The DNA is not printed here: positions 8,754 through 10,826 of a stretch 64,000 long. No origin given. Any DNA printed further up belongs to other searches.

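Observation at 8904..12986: TonB-dependent receptor directly coupled to a YddA/SbmA/BacA-like fused ABC importer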

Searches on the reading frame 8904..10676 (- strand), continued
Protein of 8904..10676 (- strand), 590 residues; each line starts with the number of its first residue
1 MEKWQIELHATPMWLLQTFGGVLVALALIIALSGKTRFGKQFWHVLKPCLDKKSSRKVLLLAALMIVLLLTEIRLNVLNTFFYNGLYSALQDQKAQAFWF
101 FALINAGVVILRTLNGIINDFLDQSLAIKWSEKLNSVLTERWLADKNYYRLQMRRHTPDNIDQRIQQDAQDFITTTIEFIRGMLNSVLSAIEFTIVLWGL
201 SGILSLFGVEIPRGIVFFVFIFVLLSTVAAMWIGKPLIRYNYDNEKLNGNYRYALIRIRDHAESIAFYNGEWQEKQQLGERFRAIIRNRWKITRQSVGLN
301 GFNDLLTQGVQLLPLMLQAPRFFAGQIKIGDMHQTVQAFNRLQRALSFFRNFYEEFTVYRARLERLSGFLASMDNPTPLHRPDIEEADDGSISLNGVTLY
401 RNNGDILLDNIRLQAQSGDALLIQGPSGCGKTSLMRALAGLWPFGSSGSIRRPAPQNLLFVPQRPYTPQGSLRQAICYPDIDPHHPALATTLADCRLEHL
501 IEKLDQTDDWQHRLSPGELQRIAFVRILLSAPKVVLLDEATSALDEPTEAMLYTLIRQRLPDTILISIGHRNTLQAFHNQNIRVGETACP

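Call 26: search_protein_families(library=ncbifam, proteins=[L022:7528-9753:-, L049:7781-9943:+, L044:7866-9995:+, L009:7616-9784:-, L050:1676-3790:+, L047:7686-9836:+, L040:8961-9608:+, L022:12005-13315:+], max_evalue=1e-10)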
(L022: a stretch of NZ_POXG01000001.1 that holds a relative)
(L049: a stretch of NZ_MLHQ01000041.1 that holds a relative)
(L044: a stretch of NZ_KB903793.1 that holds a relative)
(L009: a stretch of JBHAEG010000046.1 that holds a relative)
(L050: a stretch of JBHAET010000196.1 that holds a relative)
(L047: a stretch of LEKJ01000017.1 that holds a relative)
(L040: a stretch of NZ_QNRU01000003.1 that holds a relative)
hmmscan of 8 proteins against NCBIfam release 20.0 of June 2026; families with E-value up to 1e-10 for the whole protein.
L022:7528-9753:- (741 aa): 4 families
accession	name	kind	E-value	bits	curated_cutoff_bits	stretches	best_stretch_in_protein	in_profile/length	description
TIGR01783.1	TonB-siderophor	subfamily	1.4e-55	189.1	223.5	1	84-741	9-649/649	TonB-dependent siderophore receptor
NF010651.0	PRK14050.1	equivalog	1.7e-16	59.5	884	1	328-719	349-711/730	TonB-dependent siderophore receptor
NF010650.0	PRK14049.1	equivalog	8.1e-15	54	904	1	12-711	25-704/729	ferrioxamine B receptor precursor protein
NF007465.0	PRK10044.1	equivalog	2e-12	46.1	803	1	78-713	82-701/726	ferrichrome porin FhuA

L049:7781-9943:+ (720 aa): 6 families
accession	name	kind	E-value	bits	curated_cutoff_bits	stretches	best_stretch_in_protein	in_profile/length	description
TIGR01783.1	TonB-siderophor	subfamily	2.2e-67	228.2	223.5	1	69-720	3-649/649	TonB-dependent siderophore receptor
NF010650.0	PRK14049.1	equivalog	1.4e-20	73.1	904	0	445-670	446-682/729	ferrioxamine B receptor precursor protein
NF007465.0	PRK10044.1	equivalog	1.9e-18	66.1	803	1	69-691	82-700/726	ferrichrome porin FhuA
NF047944.1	FoxamRcptFoxA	equivalog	2.5e-18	65.7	1300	1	360-692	350-672/697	ferrioxamine B receptor FoxA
NF010651.0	PRK14050.1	equivalog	2.7e-15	55.5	884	1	356-698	383-711/730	TonB-dependent siderophore receptor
NF007447.0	PRK10003.1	equivalog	1.4e-11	43.5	666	0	139-720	152-727/727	ferric-rhodotorulic acid/ferric-coprogen receptor FhuE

L044:7866-9995:+ (709 aa): 13 families
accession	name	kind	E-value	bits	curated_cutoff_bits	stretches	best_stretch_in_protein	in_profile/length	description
TIGR01783.1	TonB-siderophor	subfamily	1.4e-85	288.3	223.5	1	67-709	1-649/649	TonB-dependent siderophore receptor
NF007465.0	PRK10044.1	equivalog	5.7e-80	269.4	803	1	51-685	62-703/726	ferrichrome porin FhuA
NF010651.0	PRK14050.1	equivalog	6.9e-79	265.8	884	1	8-708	18-729/730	TonB-dependent siderophore receptor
NF047944.1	FoxamRcptFoxA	equivalog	2.6e-73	247.5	1300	1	53-685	41-674/697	ferrioxamine B receptor FoxA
NF010650.0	PRK14049.1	equivalog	1.3e-59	202.1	904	1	24-681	36-704/729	ferrioxamine B receptor precursor protein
NF007349.0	PRK09840.1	equivalog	1.1e-43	149.4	686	2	43-253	47-255/760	catecholate siderophore receptor Fiu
TIGR01786.1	TonB-hemlactrns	subfamily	5.5e-33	114.3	323.75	2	192-709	174-719/719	TonB-dependent hemoglobin/transferrin/lactoferrin family receptor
TIGR01785.1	TonB-hemin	subfamily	4.9e-32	111.2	316.85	1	34-709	1-677/677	TonB-dependent heme/hemoglobin receptor family protein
NF049960.1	siderphRecptFauA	equivalog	1.9e-28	99.4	900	1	8-704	11-722/727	TonB-dependent alcaligin siderophore receptor FauA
NF007447.0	PRK10003.1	equivalog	3e-22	78.8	666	1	8-709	20-727/727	ferric-rhodotorulic acid/ferric-coprogen receptor FhuE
TIGR01779.1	TonB-B12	equivalog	1.7e-20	73.1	599.7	1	70-215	47-195/614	TonB-dependent vitamin B12 receptor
NF010011.0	PRK13484.1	equivalog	1.2e-14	53.6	1197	0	66-215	45-195/682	IreA family TonB-dependent siderophore receptor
NF010010.0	PRK13483.1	equivalog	7.5e-11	40.7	927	0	64-185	46-176/660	ligand-gated channel protein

L009:7616-9784:- (722 aa): 8 families
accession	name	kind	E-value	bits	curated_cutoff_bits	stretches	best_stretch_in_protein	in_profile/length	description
TIGR01783.1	TonB-siderophor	subfamily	1.6e-55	189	223.5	2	420-722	366-649/649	TonB-dependent siderophore receptor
NF052649.1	TonRcptRhtA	equivalog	2e-54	185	1100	1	21-712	15-734/744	TonB-dependent siderophore receptor RhtA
TIGR01785.1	TonB-hemin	subfamily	1.7e-41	142.5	316.85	1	46-720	1-675/677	TonB-dependent heme/hemoglobin receptor family protein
TIGR01786.1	TonB-hemlactrns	subfamily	1.9e-33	115.8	323.75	1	47-722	1-719/719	TonB-dependent hemoglobin/transferrin/lactoferrin family receptor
NF041535.1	TonB_rec_PqqU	equivalog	1.3e-16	60.1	1200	1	412-607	367-556/676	TonB-dependent receptor PqqU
NF010051.0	PRK13528.1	subfamily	9.1e-16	57.2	583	1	35-233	25-235/727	FepA family TonB-dependent siderophore receptor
NF010048.1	PRK13524.1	subfamily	1.4e-15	56.8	493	1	24-217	18-222/744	FepA family TonB-dependent siderophore receptor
NF049946.1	TonB_dep_CU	exception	3.4e-15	55.4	700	0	418-690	398-661/683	TonB-dependent receptor, CU motif-type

L050:1676-3790:+ (704 aa): 11 families
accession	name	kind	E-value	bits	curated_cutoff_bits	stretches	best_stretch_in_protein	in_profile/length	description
NF010651.0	PRK14050.1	equivalog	7.3e-91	305.4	884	1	65-701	86-727/730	TonB-dependent siderophore receptor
NF047944.1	FoxamRcptFoxA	equivalog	3.3e-80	270.3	1300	1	16-704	10-697/697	ferrioxamine B receptor FoxA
NF007465.0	PRK10044.1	equivalog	1.2e-75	255.2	803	1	74-704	95-726/726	ferrichrome porin FhuA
TIGR01783.1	TonB-siderophor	subfamily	1.6e-74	251.8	223.5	1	64-704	8-649/649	TonB-dependent siderophore receptor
NF010650.0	PRK14049.1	equivalog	1e-58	199.2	904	1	53-704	76-729/729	ferrioxamine B receptor precursor protein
TIGR01785.1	TonB-hemin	subfamily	1.6e-26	93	316.85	1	558-704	533-677/677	TonB-dependent heme/hemoglobin receptor family protein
NF007447.0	PRK10003.1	equivalog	3.4e-26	91.8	666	1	61-704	82-727/727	ferric-rhodotorulic acid/ferric-coprogen receptor FhuE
NF007349.0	PRK09840.1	equivalog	6.6e-25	87.2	686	1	500-689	553-742/760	catecholate siderophore receptor Fiu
NF049960.1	siderphRecptFauA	equivalog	2.2e-24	85.9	900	1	95-701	112-724/727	TonB-dependent alcaligin siderophore receptor FauA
TIGR01786.1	TonB-hemlactrns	subfamily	1.6e-23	83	323.75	1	64-499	27-466/719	TonB-dependent hemoglobin/transferrin/lactoferrin family receptor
NF010048.1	PRK13524.1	subfamily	5.9e-13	48.2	493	0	363-681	377-712/744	FepA family TonB-dependent siderophore receptor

L047:7686-9836:+ (716 aa): 20 families
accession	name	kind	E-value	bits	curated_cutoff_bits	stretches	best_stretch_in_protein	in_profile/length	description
TIGR01783.1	TonB-siderophor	subfamily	3.2e-94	316.8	223.5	1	61-716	1-649/649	TonB-dependent siderophore receptor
NF007465.0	PRK10044.1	equivalog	4.8e-74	249.8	803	1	15-690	32-704/726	ferrichrome porin FhuA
NF010651.0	PRK14050.1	equivalog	3.5e-64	217.2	884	1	14-710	24-724/730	TonB-dependent siderophore receptor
NF010650.0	PRK14049.1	equivalog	7.3e-55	186.4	904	1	21-692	41-711/729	ferrioxamine B receptor precursor protein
NF047944.1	FoxamRcptFoxA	equivalog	1.2e-51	175.9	1300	1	22-689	13-674/697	ferrioxamine B receptor FoxA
NF007349.0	PRK09840.1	equivalog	1e-41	142.8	686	1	10-716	18-760/760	catecholate siderophore receptor Fiu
TIGR01785.1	TonB-hemin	subfamily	9.1e-23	80.6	316.85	1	314-690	278-658/677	TonB-dependent heme/hemoglobin receptor family protein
NF007447.0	PRK10003.1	equivalog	2.2e-22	79.2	666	1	14-694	29-711/727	ferric-rhodotorulic acid/ferric-coprogen receptor FhuE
NF049960.1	siderphRecptFauA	equivalog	1.9e-21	76.2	900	1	22-716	35-727/727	TonB-dependent alcaligin siderophore receptor FauA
NF041676.1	FecA_OM_dicitr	equivalog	1.4e-18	66.3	1100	1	418-716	480-773/773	TonB-dependent Fe(3+) dicitrate receptor FecA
TIGR01786.1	TonB-hemlactrns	subfamily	4e-16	58.5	323.75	1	340-689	329-689/719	TonB-dependent hemoglobin/transferrin/lactoferrin family receptor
NF049945.1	TonB_dep_FCYXU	equivalog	1.4e-14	53.7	825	1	134-443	138-409/697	TonB-dependent receptor, FCYXU motif-type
NF010012.0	PRK13486.1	equivalog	2.6e-13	49.2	924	0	393-589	362-558/696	TonB-dependent receptor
NF041535.1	TonB_rec_PqqU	equivalog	3.6e-13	48.7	1200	0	134-196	102-163/676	TonB-dependent receptor PqqU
NF010038.0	PRK13513.1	equivalog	2.3e-12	46.3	942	0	112-172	119-174/659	ligand-gated channel protein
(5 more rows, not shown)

L040:8961-9608:+ (215 aa): 0 families

L022:12005-13315:+ (436 aa): 0 families

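Call 56: search_solved_structures(query=window:8904-10676:-, max_evalue=1e-100, show_alignments=1)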
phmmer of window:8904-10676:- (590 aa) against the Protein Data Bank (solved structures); distinct sequences matched with E-value up to 1e-100: 1.
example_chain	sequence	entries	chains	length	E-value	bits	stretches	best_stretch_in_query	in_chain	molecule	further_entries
6tqe_A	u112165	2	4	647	4.6e-121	408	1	22-582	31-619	ABC transporter ATP-binding protein/permease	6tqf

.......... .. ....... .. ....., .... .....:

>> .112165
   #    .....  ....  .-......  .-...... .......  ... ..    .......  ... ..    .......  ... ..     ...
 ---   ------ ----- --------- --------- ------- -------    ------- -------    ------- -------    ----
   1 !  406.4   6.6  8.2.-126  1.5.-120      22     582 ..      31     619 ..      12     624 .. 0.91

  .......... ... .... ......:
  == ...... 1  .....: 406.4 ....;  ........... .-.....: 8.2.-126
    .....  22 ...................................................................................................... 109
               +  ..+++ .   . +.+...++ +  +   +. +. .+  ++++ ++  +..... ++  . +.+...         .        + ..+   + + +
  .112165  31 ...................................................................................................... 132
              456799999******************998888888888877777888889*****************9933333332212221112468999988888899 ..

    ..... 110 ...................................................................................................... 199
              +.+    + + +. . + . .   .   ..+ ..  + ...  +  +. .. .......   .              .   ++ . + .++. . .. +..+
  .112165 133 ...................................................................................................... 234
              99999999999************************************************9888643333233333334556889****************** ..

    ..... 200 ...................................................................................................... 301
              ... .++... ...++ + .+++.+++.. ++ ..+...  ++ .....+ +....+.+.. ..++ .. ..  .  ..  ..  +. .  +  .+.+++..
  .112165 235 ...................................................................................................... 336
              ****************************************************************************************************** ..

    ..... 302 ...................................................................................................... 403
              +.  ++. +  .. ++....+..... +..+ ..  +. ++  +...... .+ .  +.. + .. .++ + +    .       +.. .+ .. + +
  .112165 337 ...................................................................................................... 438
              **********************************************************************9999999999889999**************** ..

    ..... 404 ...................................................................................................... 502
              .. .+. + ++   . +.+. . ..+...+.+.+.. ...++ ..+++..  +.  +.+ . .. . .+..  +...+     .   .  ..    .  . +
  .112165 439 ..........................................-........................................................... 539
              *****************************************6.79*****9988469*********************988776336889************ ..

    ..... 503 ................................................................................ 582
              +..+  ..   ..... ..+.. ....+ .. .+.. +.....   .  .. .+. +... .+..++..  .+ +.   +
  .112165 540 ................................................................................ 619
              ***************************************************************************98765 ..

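Call 64: search_solved_structures(query=L022:7528-9753:-, max_evalue=0.00001)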
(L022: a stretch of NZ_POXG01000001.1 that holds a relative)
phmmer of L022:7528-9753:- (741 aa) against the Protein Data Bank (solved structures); distinct sequences matched with E-value up to 0.00001: 17.
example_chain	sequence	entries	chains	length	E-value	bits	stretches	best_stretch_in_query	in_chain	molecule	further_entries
6h7v_A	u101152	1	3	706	2e-83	284.1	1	29-741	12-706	Ligand-gated channel protein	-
6h7f_A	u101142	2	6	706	2.8e-83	283.6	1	29-741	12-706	BauA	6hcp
9fvq_A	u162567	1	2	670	8.5e-69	235.7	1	58-737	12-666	Ferric-mycobactin receptor, FemA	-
8s34_B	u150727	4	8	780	1e-68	235.5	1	56-737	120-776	Ferric-mycobactin receptor, FemA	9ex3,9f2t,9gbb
8a8c_A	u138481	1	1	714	2.5e-08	35.8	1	349-712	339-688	Ferrichrome outer membrane transporter/phage receptor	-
8a60_A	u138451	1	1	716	2.6e-08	35.8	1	349-712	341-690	Ferrichrome outer membrane transporter/phage receptor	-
1fcp_A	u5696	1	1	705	2.9e-08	35.6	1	456-712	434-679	PROTEIN (FERRIC HYDROXAMATE UPTAKE RECEPTOR)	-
2fcp_A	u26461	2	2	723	3.3e-08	35.5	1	456-712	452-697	PROTEIN (FERRIC HYDROXAMATE UPTAKE RECEPTOR) | FhuA iron-ferrichrome transporter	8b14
4cu4_A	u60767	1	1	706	5.6e-08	34.7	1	456-712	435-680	FERRICHROME-IRON RECEPTOR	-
1fi1_A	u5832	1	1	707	5.7e-08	34.7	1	456-712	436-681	FERRICHROME-IRON RECEPTOR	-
1qff_A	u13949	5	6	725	6.3e-08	34.5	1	456-712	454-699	FERRIC HYDROXAMATE UPTAKE RECEPTOR | PROTEIN (FERRIC HYDROXAMATE UPTAKE RECEPTOR) | FERRIC HYDROXAMATE RECEPTOR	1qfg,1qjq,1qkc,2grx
1by3_A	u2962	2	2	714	7.1e-08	34.4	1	349-712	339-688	PROTEIN (FERRICHROME-IRON RECEPTOR PRECURSOR (FHUA)) | FERRIC HYDROXAMATE UPTAKE PROTEIN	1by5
6i96_A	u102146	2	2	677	1.1e-07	33.7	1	86-713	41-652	Metal-pseudopaline receptor CntO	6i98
6z8a_A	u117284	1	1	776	1.4e-07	33.4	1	85-713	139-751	Ferrioxamine receptor FoxA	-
6i97_A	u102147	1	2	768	1.7e-07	33.1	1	85-713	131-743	Metal-pseudopaline receptor CntO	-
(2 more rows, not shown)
